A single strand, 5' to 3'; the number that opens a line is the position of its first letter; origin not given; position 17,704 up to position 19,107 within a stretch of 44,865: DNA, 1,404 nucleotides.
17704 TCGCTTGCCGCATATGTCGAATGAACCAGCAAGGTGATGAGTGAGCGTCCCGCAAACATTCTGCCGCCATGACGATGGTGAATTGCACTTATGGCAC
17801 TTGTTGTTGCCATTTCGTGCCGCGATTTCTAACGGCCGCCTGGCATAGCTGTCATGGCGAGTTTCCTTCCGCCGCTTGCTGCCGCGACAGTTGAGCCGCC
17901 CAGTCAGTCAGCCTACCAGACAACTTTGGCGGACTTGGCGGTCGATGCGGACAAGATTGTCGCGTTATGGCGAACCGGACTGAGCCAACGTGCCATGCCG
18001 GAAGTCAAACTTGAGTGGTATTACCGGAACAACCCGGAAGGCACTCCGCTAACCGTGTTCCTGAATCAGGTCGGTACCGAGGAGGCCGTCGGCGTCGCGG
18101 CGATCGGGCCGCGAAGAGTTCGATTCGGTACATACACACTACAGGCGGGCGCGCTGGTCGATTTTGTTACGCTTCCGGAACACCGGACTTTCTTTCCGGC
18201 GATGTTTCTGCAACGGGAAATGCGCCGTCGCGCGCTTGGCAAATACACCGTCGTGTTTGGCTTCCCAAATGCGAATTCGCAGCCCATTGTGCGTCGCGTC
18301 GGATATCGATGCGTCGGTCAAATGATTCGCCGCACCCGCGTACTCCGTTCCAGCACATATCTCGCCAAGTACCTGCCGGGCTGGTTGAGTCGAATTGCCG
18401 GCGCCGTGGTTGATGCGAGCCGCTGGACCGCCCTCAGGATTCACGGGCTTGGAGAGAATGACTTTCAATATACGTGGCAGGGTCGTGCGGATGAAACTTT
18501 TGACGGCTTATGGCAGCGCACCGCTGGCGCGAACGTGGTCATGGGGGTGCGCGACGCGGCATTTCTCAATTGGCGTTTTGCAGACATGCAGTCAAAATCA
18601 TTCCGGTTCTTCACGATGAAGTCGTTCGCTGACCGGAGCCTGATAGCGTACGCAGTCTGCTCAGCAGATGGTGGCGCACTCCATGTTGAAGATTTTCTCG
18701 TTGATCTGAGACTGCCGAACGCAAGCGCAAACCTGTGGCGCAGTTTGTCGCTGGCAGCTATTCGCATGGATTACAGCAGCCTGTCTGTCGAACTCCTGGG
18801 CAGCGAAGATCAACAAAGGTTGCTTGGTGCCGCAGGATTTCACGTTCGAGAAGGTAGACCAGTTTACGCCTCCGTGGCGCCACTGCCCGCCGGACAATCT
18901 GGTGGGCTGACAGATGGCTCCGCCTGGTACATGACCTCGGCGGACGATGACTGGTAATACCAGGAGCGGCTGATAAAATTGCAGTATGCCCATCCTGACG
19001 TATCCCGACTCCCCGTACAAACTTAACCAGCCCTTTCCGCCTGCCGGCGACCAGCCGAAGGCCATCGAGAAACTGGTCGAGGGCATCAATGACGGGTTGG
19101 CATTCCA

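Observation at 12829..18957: Stand-alone five-gene adenylation / carrier-protein / amidation / GNAT cassette with no pathway context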

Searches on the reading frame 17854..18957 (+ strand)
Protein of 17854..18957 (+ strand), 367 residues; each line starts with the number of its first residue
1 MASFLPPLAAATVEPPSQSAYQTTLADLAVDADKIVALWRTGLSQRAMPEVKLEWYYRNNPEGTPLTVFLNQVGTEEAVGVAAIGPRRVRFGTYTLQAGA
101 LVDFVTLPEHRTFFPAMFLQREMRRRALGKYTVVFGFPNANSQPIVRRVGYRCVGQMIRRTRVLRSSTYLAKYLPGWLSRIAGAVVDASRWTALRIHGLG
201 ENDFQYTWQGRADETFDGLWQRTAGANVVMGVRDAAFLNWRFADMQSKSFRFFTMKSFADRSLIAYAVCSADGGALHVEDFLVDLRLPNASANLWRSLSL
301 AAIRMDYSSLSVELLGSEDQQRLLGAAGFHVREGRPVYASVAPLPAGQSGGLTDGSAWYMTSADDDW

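Call 3: search_protein_families(library=pfam, proteins=[window:17854-18957:+], max_evalue=0.01)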
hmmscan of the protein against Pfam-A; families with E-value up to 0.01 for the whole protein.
window:17854-18957:+ (367 aa): 1 family
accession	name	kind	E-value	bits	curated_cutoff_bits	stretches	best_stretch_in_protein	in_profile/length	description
PF13527.13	Acetyltransf_9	-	0.0011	19.3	25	1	31-152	9-125/127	Acetyltransferase (GNAT) domain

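Call 4: search_protein_families(library=ncbifam, proteins=[window:17854-18957:+], max_evalue=0.01)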
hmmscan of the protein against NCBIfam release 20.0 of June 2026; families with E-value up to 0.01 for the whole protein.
window:17854-18957:+ (367 aa): 0 families

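Call 7: find_homologous_proteins(query=window:17854-18957:+)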
Query window:17854-18957:+ (367 aa): 41 proteins with E <= 0.001 among 8000 candidates.
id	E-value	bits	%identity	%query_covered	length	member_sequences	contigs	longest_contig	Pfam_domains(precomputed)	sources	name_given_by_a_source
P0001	3.2e-245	831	100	100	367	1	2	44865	-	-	-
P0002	5.6e-162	557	72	95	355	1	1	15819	-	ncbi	ncbi:MAG: hypothetical protein ABI790_04530 [Betaproteobacteria bacterium]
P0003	7.8e-146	504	62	100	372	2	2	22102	-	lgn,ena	-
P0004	3.3e-141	489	63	95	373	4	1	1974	-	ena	-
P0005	1.5e-136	473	61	96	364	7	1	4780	-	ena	-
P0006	1.7e-135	470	59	100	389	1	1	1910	-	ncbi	-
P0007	5.3e-132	458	59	97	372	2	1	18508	-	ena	-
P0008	5.8e-130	452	63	87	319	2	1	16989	-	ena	-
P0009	1.0e-125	438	59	96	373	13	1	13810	-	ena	-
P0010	2.8e-125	436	55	96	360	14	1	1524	-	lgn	-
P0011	2.5e-123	430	56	96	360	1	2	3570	-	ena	-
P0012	3.8e-116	406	54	96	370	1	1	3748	-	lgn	-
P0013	2.3e-110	387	61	79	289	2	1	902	-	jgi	jgi:hypothetical protein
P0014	3.0e-110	387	51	96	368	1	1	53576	-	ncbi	ncbi:MAG: hypothetical protein ABI905_00960 [Betaproteobacteria bacterium]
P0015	1.5e-103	365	51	94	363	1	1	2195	-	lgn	-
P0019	3.4e-92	327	48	94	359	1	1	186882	-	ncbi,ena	-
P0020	2.0e-89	318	47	94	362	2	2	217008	-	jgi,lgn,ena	-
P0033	2.3e-31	127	30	91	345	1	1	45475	-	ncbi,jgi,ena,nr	ncbi:MAG TPA: hypothetical protein VMJ10_36710 [Kofleriaceae bacterium]|nr:hypothetical protein [Kof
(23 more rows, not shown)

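Call 9: find_encoding_contigs(protein=P0020, flank=10000, max_places=2)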
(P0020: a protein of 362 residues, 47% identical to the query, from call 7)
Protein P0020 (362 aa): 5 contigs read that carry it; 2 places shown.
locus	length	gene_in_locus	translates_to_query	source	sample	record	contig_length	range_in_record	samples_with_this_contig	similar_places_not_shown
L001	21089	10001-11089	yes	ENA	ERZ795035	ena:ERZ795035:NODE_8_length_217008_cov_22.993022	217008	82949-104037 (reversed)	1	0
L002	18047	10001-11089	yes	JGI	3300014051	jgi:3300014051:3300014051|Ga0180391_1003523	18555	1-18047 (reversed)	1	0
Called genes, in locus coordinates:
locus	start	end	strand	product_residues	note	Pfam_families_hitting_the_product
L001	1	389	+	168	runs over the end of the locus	PF03928:HbpS-like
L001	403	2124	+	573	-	PF02872:5_nucleotid_C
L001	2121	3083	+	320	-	PF00753:Lactamase_B, PF12706:Lactamase_B_2 (weak)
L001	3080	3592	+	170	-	PF13098:Thioredoxin_2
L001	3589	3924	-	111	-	-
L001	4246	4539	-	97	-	PF01355:HIPIP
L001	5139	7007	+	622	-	PF13522:GATase_6, PF13537:GATase_7, PF00733:Asn_synthase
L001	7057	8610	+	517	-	PF00501:AMP-binding, PF13193:AMP-binding_C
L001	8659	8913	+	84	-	-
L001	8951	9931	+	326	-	PF02540:NAD_synthase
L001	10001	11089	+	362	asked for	-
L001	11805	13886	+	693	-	PF07715:Plug, PF00593:TonB_dep_Rec_b-barrel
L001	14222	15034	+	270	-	-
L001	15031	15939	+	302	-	-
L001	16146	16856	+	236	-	-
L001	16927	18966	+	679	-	PF00270:DEAD (weak), PF04851:ResIII, PF17757:UvrB_inter, PF27431:UvrB_3rd, PF00271:Helicase_C, PF12344:UvrB, PF02151:UVR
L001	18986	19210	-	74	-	-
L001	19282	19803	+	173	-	PF01451:LMWPc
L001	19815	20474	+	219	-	PF01914:MarC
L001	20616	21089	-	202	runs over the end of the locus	PF01323:DSBA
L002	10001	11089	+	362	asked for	-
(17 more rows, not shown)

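Call 10: find_encoding_contigs(protein=P0019, flank=10000, max_places=2)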
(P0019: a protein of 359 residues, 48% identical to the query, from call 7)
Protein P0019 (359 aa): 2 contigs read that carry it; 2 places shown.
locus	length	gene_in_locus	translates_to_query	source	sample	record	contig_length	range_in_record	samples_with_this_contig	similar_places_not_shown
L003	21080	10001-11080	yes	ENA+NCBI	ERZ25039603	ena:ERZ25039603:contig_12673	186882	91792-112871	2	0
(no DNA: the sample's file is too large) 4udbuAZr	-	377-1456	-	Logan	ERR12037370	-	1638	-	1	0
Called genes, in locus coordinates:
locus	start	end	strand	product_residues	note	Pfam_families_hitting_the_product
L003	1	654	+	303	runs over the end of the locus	PF00750:tRNA-synt_1d, PF05746:DALR_1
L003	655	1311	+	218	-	PF05036:SPOR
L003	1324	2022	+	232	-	PF00085:Thioredoxin (faint), PF01323:DSBA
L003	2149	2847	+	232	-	PF00106:adh_short, PF13561:adh_short_C2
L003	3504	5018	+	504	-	PF02738:MoCoBD_1, PF20256:MoCoBD_2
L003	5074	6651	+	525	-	PF13537:GATase_7, PF13522:GATase_6, PF00733:Asn_synthase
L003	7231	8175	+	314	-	PF00501:AMP-binding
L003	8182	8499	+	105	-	PF13193:AMP-binding_C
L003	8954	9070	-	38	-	-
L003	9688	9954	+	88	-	-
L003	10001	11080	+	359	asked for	-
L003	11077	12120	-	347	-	PF00206:Lyase_1, PF14698:ASL_C2 (weak)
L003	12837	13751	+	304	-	PF00126:HTH_1, PF03466:LysR_substrate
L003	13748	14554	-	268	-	PF00528:BPD_transp_1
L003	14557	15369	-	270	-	PF00005:ABC_tran, PF13304:AAA_21 (faint)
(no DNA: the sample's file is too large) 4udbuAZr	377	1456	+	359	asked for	-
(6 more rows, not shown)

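Call 11: find_encoding_contigs(protein=P0033, flank=10000, max_places=2)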
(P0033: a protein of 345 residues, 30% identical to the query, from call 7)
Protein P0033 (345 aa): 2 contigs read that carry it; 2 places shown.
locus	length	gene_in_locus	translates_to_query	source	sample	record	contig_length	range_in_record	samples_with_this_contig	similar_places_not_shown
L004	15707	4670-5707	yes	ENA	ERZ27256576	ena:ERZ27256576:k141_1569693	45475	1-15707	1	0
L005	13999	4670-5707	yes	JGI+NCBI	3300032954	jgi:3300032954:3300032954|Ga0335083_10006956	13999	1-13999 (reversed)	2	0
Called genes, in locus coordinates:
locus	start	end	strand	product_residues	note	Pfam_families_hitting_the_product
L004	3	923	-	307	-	PF11181:YflT (faint), PF09557:DUF2382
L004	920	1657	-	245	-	PF05239:PRC (weak), PF09557:DUF2382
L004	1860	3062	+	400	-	PF06078:DUF937 (weak), PF05359:DUF748 (faint), PF00691:OmpA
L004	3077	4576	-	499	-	PF00206:Lyase_1, PF10415:FumaraseC_C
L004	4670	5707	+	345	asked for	-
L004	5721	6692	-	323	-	PF00733:Asn_synthase (weak), PF02540:NAD_synthase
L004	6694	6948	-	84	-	PF00550:PP-binding (weak)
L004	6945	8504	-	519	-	PF00501:AMP-binding, PF13193:AMP-binding_C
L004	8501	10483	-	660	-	PF13522:GATase_6, PF13537:GATase_7, PF00733:Asn_synthase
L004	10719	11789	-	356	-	PF00710:Asparaginase, PF17763:Asparaginase_C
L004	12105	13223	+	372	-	PF19577:DcaP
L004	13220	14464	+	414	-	PF07396:Porin_O_P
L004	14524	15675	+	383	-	-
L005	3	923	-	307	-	PF11181:YflT (faint), PF09557:DUF2382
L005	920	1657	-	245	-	PF05239:PRC (weak), PF09557:DUF2382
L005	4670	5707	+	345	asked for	-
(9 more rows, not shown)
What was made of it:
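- A Kofleriaceae genome has them at 30% identity with gene 5 inverted (call 11). An asparaginase and an aspartase/fumarase-type lyase flank it in L004 (call 11).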

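Call 17: search_solved_structures(query=A1, max_evalue=1)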
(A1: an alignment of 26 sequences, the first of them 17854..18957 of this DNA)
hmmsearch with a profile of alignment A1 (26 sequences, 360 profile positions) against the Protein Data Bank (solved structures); distinct sequences matched with E-value up to 1: 11.
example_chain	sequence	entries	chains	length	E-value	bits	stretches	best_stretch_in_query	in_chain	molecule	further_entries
5isv_A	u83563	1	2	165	0.01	18.2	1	236-329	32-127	Ribosomal-protein-alanine acetyltransferase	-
1m44_A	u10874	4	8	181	0.057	15.7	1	65-120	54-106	Aminoglycoside 2'-N-acetyltransferase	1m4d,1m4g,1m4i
6vr2_A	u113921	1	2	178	0.096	14.9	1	68-113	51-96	Aminoglycoside 2'-N-acetyltransferase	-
6vou_A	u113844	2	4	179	0.097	14.9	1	68-113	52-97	Aminoglycoside 2'-N-acetyltransferase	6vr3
6vta_A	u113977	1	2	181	0.099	14.9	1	68-113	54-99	Aminoglycoside 2'-N-acetyltransferase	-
7jzs_A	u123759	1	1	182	0.1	14.9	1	68-113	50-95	Aminoglycoside 2'-N-acetyltransferase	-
5us1_A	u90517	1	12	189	0.11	14.8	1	68-113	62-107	Aminoglycoside 2'-N-acetyltransferase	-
4ag7_A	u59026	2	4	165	0.13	14.5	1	219-309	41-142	GLUCOSAMINE-6-PHOSPHATE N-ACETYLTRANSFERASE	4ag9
1u6z_A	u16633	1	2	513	0.22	13.7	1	267-331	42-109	Exopolyphosphatase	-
2flo_A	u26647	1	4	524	0.24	13.7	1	267-331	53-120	Exopolyphosphatase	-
2g3a_A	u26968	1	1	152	0.28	13.4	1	248-326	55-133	acetyltransferase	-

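Call 24: predict_structure(alignment_id=A1)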
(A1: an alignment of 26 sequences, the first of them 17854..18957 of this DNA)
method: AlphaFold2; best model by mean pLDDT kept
length: 367 residues; sequences in the alignment: 26
mean_pLDDT: 90.5   pTM: 0.87
mean pLDDT of the five models: 90.5, 89.1, 88.7, 88.2, 87.9
residues with pLDDT >= 90: 277; 70-90: 63; 50-70: 21; < 50: 6
segments of 3 or more residues with pLDDT < 50: none
pLDDT, mean of each block of 10 residues (from residue 1): 51 60 96 95 73 94 97 93 96 92 93 92 97 94 93 96 92 89 91 86 92 97 86 97 93 97 98 97 94 96 97 95 96 96 75 84 88
secondary structure, 60 per line:
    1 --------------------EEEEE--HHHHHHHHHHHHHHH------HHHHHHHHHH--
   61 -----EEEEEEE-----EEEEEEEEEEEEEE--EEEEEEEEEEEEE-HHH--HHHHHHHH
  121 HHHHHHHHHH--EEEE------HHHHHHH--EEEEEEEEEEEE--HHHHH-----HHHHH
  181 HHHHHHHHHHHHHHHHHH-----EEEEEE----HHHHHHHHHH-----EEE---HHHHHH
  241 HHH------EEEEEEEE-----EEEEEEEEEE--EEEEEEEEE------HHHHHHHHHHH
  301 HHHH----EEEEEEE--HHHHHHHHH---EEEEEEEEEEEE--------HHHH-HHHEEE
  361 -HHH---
elements in order: E21-25 H28-42 H49-58 E66-72 E78-91 E94-106 H113-130 E133-136 H143-149 E152-163 H166-170 H176-198 E204-209 H214-223 E229-231 H235-243 E250-257 E263-272 E275-283 H290-304 E309-315 H318-326 E330-341 H350-353 E358-360

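Call 28: fold_search(model_id=the predicted structure, library=pdb)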
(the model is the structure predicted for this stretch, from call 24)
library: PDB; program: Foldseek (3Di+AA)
matches with E <= 10: 1224; with E <= 0.001: 435
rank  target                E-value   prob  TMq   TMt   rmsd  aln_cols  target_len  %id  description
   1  7rk3_A                3.0e-14  1.00  0.52  0.54   7.2       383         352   12  Crystal structure of human N-myristoyltransferase 1 fragment (residues 109-496) bound to diacylated human Arf6 octapep (released 2022-07-27)
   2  6b1l_A                4.5e-14  1.00  0.50  0.49   7.9       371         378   11  Crystal structure of glycylpeptide N-tetradecanoyltransferase from Plasmodium vivax in complex with inhibitor IMP-0001 (released 2018-09-26)
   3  6qrm_B                5.1e-14  1.00  0.51  0.49   7.1       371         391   13  HsNMT1 in complex with both MyrCoA and GNCFSKRRAA substrates (released 2020-03-18)
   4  5uut_B                5.4e-14  1.00  0.50  0.48   7.4       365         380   13  N-myristoyltransferase 1 (NMT) bound to myristoyl-CoA (released 2018-01-17)
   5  5uut_A                5.8e-14  1.00  0.52  0.51   6.7       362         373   13  N-myristoyltransferase 1 (NMT) bound to myristoyl-CoA (released 2018-01-17)
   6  6ehj_B                6.1e-14  1.00  0.49  0.49   7.6       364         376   13  Human N-myristoyltransferase (NMT1) with Myristoyl-CoA and peptide bound (released 2019-03-27)
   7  5o9s_B                1.2e-13  1.00  0.51  0.50   7.3       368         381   14  HsNMT1 in complex with CoA and Myristoylated-GKSNSKLK octapeptide (released 2018-06-27)
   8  6fz3_B                1.2e-13  1.00  0.51  0.50   7.1       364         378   13  Human N-myristoyltransferase (NMT1) with Myristoyl-CoA and inhibitor bound (released 2019-03-27)
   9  7owm_B                1.3e-13  1.00  0.49  0.47   7.4       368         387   14  HsNMT1 in complex with both MyrCoA and HCPA substrate peptide GKQNSKLR (released 2022-12-21)
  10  3iu2_B                1.4e-13  1.00  0.51  0.50   7.1       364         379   14  Crystal Structure of human type-I N-myristoyltransferase with bound myristoyl-CoA and inhibitor DDD90096 (released 2009-09-15)
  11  6pav_A                1.4e-13  1.00  0.51  0.49   7.2       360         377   14  Structure of Human NMT1 with products CoA and myristoyl-lysine peptide with acetylated N-terminus (released 2020-03-11)
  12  8q3s_A                1.4e-13  1.00  0.49  0.47   7.5       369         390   13  HsNMT1 in complex with both MyrCoA and GNCFSKAR inhibitor peptide (released 2024-08-14)
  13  5o9t_B                1.6e-13  1.00  0.51  0.48   7.0       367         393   13  HsNMT1 in complex with CoA and acetylated-NCFSKPK peptide (released 2018-06-27)
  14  2hv2_C                1.8e-13  1.00  0.62  0.58   3.8       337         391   12  Crystal Structure of Conserved Protein of Unknown Function from Enterococcus faecalis V583 at 2.4 A Resolution, Probab (released 2006-08-29)
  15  1iyl_A                1.8e-13  1.00  0.56  0.54   6.4       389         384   10  Crystal Structure of Candida albicans N-myristoyltransferase with Non-peptidic Inhibitor (released 2002-12-30)
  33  2wpw_B                3.3e-13  1.00  0.53  0.59   6.4       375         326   11  Tandem GNAT protein from the clavulanic acid biosynthesis pathway (without AcCoA) (released 2009-12-29)
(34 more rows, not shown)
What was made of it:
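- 17854..18957 (+): Gene 5: cytoplasmic tandem-GNAT acyltransferase (367 aa), predicted to take the acyl group from the carrier protein. Foldseek matches N-myristoyltransferases (E 3e-14), Eis-like tandem GNATs (TM about 0.6) and the clavulanate tandem GNAT 2wpw (calls 24, 28).
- On Tandem (two-lobe) GNAT acyltransferases: Full-length Foldseek matches include N-myristoyltransferases, Eis-like proteins and the clavulanate tandem GNAT (calls 24, 28).
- Checked: Fold of gene 5: its AlphaFold model (pLDDT 90.5) is a tandem GNAT (calls 24, 28).
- The best structural matches of gene 5 are protein N-myristoyltransferases (call 28).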

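Call 40: search_protein_families(library=ncbifam, alignment_id=A3, max_evalue=0.00001)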
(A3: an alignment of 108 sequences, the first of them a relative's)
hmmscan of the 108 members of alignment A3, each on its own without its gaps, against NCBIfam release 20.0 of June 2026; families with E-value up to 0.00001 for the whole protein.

A. member 1, L001:3080-3592:+ (170 aa): 0 families

B. families by the number of members that match (of 108 scanned): 258 families (the first 25 are shown)
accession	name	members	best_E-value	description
TIGR03606.1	non_repeat_PQQ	6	2.1e-33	glucose/sorbosone family PQQ-dependent dehydrogenase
TIGR03938.2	deacetyl_PgaB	6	4.3e-17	poly-beta-1,6-N-acetyl-D-glucosamine N-deacetylase PgaB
NF011176.0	PRK14581.1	6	5.3e-10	poly-beta-1,6-N-acetyl-D-glucosamine N-deacetylase PgaB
NF011177.0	PRK14582.1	6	1.3e-09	poly-beta-1,6-N-acetyl-D-glucosamine N-deacetylase PgaB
NF008568.0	PRK11519.1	4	2.5e-24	tyrosine-protein kinase Wzc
TIGR01005.1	eps_transp_fam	4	6.3e-22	exopolysaccharide transport protein family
NF007350.0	PRK09841.1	4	2.7e-21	tyrosine-protein kinase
NF033206.1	ScyE_fam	4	3.1e-08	ScyD/ScyE family protein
TIGR03013.1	EpsB_2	3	1.3e-162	TIGR03013 family XrtA/PEP-CTERM system glycosyltransferase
TIGR03025.1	EPS_sugtrans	3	1.6e-120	exopolysaccharide biosynthesis polyprenyl glycosylphosphotransferase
TIGR03023.1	WcaJ_sugtrans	3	1.7e-90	undecaprenyl-phosphate glucose phosphotransferase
TIGR03016.1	pepcterm_hypo_1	3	5.6e-86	TIGR03016 family PEP-CTERM system-associated outer membrane protein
TIGR03018.1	pepcterm_TyrKin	3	1.1e-83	XrtA-associated tyrosine autokinase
TIGR03022.1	WbaP_sugtrans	3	2.9e-62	undecaprenyl-phosphate galactose phosphotransferase WbaP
NF050817.1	PolSacchBiosHfsE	3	3.6e-54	polysaccharide biosynthesis protein HfsE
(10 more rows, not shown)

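Call 41: search_protein_families(library=pfam, alignment_id=A3, max_evalue=0.00001)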
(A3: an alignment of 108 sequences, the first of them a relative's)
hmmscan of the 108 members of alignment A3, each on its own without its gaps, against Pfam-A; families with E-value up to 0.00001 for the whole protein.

A. member 1, L001:3080-3592:+ (170 aa): 0 families

B. families by the number of members that match (of 108 scanned): 63 families (the first 25 are shown)
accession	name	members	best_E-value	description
PF01522.26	Polysacc_deac_1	8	1.7e-33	Polysaccharide deacetylase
PF07995.17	GSDH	6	1.9e-135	Glucose / Sorbosone dehydrogenase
PF02397.22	Bac_transf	3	1.4e-65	Bacterial sugar transferase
PF00733.27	Asn_synthase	2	4.7e-99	Asparagine synthase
PF13537.11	GATase_7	2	1.6e-47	Glutamine amidotransferase domain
PF13522.11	GATase_6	2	2.4e-40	Glutamine amidotransferase domain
PF00534.26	Glycos_transf_1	2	2.7e-34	Glycosyl transferases group 1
PF13692.12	Glyco_trans_1_4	2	7.1e-34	Glycosyl transferases group 1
PF13401.12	AAA_22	2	2.2e-28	AAA domain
PF13439.12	Glyco_transf_4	2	1.6e-25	Glycosyltransferase Family 4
PF13440.11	Polysacc_synt_3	2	2e-19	Polysaccharide biosynthesis protein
PF01943.22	Polysacc_synt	2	3.8e-18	Polysaccharide biosynthesis protein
PF13579.12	Glyco_trans_4_4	2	7.8e-17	Glycosyl transferase 4-like domain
PF13614.12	AAA_31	2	3.3e-11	AAA domain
PF13191.12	AAA_16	2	1.2e-08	AAA ATPase domain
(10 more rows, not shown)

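Call 52: find_encoding_contigs(protein=P0002, flank=10000, max_places=1)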
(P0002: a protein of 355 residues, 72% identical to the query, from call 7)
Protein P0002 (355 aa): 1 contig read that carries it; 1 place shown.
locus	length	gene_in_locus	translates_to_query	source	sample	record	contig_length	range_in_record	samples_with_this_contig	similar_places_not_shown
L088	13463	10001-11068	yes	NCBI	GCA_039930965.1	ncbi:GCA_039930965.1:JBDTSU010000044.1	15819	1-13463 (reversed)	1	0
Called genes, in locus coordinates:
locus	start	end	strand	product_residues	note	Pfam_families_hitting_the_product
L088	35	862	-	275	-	PF00582:Usp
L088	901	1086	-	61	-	-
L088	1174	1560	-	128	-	PF01258:zf-dskA_traR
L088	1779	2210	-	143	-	PF00011:HSP20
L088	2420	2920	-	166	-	PF00571:CBS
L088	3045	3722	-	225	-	PF01135:PCMT, PF13649:Methyltransf_25 (faint)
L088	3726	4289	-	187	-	-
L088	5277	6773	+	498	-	PF00733:Asn_synthase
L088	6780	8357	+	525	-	PF00501:AMP-binding, PF13193:AMP-binding_C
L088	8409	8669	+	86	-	-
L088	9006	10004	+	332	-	PF02540:NAD_synthase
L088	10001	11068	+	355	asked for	-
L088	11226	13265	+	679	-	PF00270:DEAD (weak), PF04851:ResIII, PF17757:UvrB_inter, PF27431:UvrB_3rd, PF00271:Helicase_C, PF12344:UvrB, PF02151:UVR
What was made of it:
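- The same five genes occur in the same order in relatives sharing 47-72% identity in gene 5 (calls 9, 52).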

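Call 53: find_encoding_contigs(protein=P0003, flank=10000, max_places=1)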
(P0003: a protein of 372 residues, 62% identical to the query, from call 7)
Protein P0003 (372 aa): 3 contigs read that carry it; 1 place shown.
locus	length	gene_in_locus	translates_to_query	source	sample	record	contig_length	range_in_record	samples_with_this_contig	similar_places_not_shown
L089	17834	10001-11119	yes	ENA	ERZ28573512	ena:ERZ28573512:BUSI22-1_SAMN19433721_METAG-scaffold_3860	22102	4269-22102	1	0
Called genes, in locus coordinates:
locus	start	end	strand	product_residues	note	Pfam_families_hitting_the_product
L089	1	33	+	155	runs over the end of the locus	PF00300:His_Phos_1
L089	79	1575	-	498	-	PF02541:Ppx-GppA, PF21447:Ppx-GppA_III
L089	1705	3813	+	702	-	PF13089:PP_kinase_N, PF02503:PP_kinase, PF17941:PP_kinase_C_1, PF13091:PLDc_2 (weak), PF13090:PP_kinase_C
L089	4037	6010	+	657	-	PF13522:GATase_6, PF13537:GATase_7, PF00733:Asn_synthase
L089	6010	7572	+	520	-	PF00501:AMP-binding, PF13193:AMP-binding_C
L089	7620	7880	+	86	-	-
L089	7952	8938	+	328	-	PF02540:NAD_synthase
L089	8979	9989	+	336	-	PF06325:PrmA, PF01170:UPF0020 (weak), PF05175:MTS, PF08241:Methyltransf_11 (faint), PF08242:Methyltransf_12 (faint), PF09445:Methyltransf_15 (weak), PF13649:Methyltransf_25, PF13847:Methyltransf_31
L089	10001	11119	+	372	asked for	-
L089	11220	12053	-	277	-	PF13512:TPR_18, PF13525:YfiO, PF13174:TPR_6 (faint), PF13432:TPR_16, PF13428:TPR_14 (faint)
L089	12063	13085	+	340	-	PF01479:S4 (weak), PF00849:PseudoU_synth_2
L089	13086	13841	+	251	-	PF02578:Cu-oxidase_4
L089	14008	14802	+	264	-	PF02535:Zip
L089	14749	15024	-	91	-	-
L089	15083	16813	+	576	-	PF07167:PhaC_N, PF00561:Abhydrolase_1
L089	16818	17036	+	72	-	-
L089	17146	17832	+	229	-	?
